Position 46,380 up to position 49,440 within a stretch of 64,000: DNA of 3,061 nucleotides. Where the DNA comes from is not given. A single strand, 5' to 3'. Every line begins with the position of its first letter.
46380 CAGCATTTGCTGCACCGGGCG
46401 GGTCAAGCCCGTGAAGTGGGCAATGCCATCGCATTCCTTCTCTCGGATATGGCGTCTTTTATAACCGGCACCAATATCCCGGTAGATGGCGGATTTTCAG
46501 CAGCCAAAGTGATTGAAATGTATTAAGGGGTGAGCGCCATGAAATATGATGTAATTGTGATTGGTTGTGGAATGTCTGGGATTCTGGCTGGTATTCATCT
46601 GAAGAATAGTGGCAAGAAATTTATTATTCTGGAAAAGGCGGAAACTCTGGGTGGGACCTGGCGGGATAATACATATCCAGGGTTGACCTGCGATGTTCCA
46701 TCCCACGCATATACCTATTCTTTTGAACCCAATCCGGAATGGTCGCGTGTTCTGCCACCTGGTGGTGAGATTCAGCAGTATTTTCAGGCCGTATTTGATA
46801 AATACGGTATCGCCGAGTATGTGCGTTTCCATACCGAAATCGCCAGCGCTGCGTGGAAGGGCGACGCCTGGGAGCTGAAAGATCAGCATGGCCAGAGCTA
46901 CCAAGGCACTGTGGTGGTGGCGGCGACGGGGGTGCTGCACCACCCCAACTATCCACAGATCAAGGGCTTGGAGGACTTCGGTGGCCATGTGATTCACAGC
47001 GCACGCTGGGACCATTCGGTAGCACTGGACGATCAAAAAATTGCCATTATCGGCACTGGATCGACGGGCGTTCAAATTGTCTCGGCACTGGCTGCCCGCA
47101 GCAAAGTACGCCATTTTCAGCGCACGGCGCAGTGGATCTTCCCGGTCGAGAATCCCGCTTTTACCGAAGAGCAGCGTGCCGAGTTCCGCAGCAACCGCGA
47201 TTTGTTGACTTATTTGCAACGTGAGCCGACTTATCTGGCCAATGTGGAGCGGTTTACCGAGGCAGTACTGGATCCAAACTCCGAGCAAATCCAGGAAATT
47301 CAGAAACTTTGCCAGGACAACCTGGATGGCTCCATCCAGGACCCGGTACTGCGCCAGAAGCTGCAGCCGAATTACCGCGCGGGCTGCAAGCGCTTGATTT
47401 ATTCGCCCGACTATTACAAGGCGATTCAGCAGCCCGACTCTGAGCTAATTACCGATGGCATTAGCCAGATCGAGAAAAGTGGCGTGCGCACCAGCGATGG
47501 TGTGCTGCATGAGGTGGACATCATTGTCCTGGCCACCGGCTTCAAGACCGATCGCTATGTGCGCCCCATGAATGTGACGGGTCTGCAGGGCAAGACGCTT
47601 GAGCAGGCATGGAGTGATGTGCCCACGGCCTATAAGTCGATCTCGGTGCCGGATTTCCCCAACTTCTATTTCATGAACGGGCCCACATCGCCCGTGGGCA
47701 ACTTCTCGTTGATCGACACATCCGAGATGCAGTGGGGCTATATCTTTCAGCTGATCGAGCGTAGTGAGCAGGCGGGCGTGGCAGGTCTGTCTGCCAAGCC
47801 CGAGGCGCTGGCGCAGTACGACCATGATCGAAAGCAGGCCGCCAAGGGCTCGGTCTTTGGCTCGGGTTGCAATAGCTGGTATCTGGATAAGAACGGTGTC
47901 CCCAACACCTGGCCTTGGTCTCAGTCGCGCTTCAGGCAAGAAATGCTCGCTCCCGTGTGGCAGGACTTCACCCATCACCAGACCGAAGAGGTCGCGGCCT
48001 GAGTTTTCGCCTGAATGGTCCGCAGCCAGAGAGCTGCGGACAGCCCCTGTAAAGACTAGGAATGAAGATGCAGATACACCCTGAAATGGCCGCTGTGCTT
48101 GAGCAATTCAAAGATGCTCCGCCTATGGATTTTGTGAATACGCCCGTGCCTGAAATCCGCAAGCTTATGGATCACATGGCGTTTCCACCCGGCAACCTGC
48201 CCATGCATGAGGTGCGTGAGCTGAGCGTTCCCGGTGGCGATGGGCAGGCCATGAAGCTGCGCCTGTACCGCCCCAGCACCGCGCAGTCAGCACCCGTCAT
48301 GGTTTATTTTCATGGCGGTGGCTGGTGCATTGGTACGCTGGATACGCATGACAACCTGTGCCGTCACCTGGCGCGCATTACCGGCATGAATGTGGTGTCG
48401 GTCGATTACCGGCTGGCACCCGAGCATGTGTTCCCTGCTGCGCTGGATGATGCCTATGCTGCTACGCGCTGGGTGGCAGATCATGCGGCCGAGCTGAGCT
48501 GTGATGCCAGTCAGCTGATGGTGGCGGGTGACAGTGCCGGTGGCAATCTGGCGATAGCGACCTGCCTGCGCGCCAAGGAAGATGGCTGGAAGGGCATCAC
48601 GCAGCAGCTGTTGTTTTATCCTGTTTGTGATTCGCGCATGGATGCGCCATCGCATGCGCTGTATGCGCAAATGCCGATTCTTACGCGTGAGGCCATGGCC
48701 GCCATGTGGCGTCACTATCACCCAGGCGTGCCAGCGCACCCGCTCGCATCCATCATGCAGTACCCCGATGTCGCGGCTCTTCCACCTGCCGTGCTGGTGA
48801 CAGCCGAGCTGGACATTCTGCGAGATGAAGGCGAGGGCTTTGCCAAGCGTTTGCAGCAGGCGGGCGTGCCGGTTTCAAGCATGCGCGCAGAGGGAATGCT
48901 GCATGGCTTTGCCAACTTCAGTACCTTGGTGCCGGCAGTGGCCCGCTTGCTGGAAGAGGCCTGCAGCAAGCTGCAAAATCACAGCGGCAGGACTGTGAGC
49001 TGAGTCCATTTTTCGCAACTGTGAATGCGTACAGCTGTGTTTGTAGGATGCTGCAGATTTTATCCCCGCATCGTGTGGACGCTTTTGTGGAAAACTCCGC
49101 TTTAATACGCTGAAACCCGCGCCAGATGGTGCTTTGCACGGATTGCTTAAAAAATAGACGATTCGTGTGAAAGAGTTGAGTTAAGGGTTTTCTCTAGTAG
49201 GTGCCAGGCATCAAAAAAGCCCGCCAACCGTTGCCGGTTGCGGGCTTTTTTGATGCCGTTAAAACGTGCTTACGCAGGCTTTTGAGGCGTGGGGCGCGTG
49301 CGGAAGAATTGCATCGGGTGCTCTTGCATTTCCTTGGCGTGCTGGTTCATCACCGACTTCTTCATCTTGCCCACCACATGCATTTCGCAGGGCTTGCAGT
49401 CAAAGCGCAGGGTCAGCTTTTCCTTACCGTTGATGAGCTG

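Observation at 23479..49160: Two gapless-alignable 101 bp elements bracket the 25 kb catabolic region as direct repeats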

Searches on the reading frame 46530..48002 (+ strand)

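Call 10: search_protein_families(library=pfam, proteins=[window:46530-48002:+])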
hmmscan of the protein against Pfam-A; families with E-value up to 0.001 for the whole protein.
window:46530-48002:+ (490 aa): 12 families
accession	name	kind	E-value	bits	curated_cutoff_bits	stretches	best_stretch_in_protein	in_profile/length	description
PF13738.12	Pyr_redox_3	-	9.1e-17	61.7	30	1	9-205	1-202/305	Pyridine nucleotide-disulphide oxidoreductase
PF07992.20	Pyr_redox_2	-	9e-14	52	26.1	1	6-222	1-196/291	Pyridine nucleotide-disulphide oxidoreductase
PF13450.12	NAD_binding_8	-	3.7e-12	46.8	21.9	1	10-75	1-65/68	NAD(P)-binding Rossmann-like domain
PF00743.25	FMO-like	-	2.8e-11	43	22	1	8-203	4-219/532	Flavin-binding monooxygenase-like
PF13454.12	NAD_binding_9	-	2.7e-07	31.1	21.8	0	10-63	2-60/155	FAD-NAD(P)-binding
PF01266.30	DAO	-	1.6e-06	28.3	27.9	0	7-47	1-42/353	FAD dependent oxidoreductase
PF13434.12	Lys_Orn_oxgnase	-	3.4e-06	26.9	21.3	1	82-214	98-236/339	L-lysine 6-monooxygenase/L-ornithine 5-monooxygenase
PF12831.13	FAD_oxidored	-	8e-06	25.8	27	1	7-44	1-38/416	FAD dependent oxidoreductase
PF00890.30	FAD_binding_2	-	4.7e-05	23.2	20.4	1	7-43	1-37/414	FAD binding domain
PF03486.20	HI0933_like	-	7e-05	22.8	50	0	7-41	2-36/244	HI0933-like protein Rossmann domain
PF01134.28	GIDA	-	0.00053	19.6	22.1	0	7-39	1-34/391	Glucose inhibited division protein A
PF01946.23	Thi4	-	0.0006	19.6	26.2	0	4-44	16-58/235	Thi4 family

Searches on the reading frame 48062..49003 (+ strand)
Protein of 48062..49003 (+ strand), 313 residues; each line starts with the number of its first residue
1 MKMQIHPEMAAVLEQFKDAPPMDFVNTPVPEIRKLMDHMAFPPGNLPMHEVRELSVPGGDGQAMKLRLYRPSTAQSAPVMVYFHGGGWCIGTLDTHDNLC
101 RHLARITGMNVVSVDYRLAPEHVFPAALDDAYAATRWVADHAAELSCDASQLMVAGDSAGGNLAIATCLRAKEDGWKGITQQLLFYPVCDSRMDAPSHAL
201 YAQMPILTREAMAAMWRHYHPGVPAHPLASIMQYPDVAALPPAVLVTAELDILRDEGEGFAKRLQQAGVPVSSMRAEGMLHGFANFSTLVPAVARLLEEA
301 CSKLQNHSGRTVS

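Call 10: search_protein_families(library=pfam, proteins=[window:48062-49003:+])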
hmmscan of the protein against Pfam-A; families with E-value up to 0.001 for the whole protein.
window:48062-49003:+ (313 aa): 4 families
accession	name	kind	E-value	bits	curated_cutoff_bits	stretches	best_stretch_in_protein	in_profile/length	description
PF07859.19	Abhydrolase_3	-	6e-75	252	25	1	80-284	1-209/210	alpha/beta hydrolase fold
PF20434.5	BD-FAE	-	2.2e-23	83.3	26.8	1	68-173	3-112/215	BD-FAE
PF00135.34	COesterase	-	6.9e-11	42.2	27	1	65-170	87-203/515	Carboxylesterase family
PF00326.27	Peptidase_S9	-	7.6e-05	22.7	22.6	1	128-285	45-191/213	Prolyl oligopeptidase family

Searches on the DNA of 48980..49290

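Call 9: search_rna_families(source=window, start=48980, end=49290, threshold=evalue, max_evalue=10)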
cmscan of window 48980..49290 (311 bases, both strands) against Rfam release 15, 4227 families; matches with E-value up to 10: 15.
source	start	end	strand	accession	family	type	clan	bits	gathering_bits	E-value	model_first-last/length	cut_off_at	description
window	49210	49285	-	RF00506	Thr_leader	Cis-reg; leader;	-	25.8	55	0.0063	1-118/118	no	Threonine operon leader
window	49197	49254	+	RF00506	Thr_leader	Cis-reg; leader;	-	24.4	55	0.014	1-118/118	no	Threonine operon leader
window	49136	49250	-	RF02424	Bp2_287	Gene; sRNA;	-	23.5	70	0.0019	1-174/174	no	Burkholderia sRNA Bp2_Cand287_SIPHT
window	49208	49251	-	RF00489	ctRNA_p42d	Gene; antisense;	-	19.4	50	0.097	1-46/46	no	ctRNA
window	49197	49273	+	RF04262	MIR1319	Gene; miRNA;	-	15.1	116.6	5.1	1-119/119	no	MIR1319 microRNA precursor family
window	49178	49256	+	RF02048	STnc30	Gene; sRNA;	-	14.5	120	6.8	1-132/132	no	Salmonella enterica conserved region STnc30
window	49213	49281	-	RF02450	ncr1175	Gene; sRNA;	-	14.3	60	4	1-110/110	no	Bacillus sRNA ncr1175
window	49154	49251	+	RF00512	Leu_leader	Cis-reg; leader;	-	13.9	50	2.5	1-148/148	no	Leucine operon leader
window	49210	49258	+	RF02067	STnc310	Gene; sRNA;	-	13.6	40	5.6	1-61/61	no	Salmonella enterica sRNA STnc310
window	49211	49290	-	RF00513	Trp_leader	Cis-reg; leader;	-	13.4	41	5.1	18-100/100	5'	Tryptophan operon leader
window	49217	49285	-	RF02236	asX2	Gene; sRNA;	-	13.2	70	3.9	1-87/87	no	Xanthomonas sRNA asX2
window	49171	49253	+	RF00513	Trp_leader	Cis-reg; leader;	-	13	41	6.6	1-100/100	no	Tryptophan operon leader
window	49214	49290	+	RF02424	Bp2_287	Gene; sRNA;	-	12.7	70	1.1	1-101/174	3'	Burkholderia sRNA Bp2_Cand287_SIPHT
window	49195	49247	+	RF02236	asX2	Gene; sRNA;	-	12.5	70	5.7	1-87/87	no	Xanthomonas sRNA asX2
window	49210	49290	-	RF02442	SpF66_sRNA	Gene; sRNA;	-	11.5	42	1.6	146-239/239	5'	Streptococcus sRNA SpF66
